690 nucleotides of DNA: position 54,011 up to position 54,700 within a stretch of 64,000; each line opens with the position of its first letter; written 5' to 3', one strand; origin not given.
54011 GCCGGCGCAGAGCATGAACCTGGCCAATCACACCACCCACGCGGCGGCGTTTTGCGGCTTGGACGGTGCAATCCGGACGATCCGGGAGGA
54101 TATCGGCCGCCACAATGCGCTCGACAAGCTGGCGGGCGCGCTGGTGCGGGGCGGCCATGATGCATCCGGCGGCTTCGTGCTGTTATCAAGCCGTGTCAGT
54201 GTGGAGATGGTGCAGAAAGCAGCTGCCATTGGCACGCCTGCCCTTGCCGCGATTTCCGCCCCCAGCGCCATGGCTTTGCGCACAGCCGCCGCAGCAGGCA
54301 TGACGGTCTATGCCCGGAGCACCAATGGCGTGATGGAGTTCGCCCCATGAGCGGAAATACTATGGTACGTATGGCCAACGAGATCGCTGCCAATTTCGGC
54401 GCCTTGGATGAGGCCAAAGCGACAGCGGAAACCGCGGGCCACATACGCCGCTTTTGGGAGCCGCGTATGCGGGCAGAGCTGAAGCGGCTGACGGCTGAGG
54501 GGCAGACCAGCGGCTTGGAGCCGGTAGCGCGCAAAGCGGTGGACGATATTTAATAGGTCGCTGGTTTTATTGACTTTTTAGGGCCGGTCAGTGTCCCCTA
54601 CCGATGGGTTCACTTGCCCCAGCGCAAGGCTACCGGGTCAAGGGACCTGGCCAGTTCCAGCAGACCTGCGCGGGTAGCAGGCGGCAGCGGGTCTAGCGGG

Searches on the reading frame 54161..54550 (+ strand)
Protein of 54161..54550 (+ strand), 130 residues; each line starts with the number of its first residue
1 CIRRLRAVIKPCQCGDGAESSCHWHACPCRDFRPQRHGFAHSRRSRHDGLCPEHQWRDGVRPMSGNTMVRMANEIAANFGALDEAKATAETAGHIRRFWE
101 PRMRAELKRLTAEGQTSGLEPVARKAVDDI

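Call 44: search_protein_families(library=pfam, proteins=[window:54161-54550:+])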
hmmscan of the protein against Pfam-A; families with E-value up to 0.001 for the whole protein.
window:54161-54550:+ (130 aa): 1 family
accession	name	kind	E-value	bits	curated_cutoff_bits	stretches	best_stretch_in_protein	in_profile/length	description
PF11390.13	FdsD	-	3.2e-19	69.5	27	1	68-127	2-61/61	NADH-dependant formate dehydrogenase delta subunit FdsD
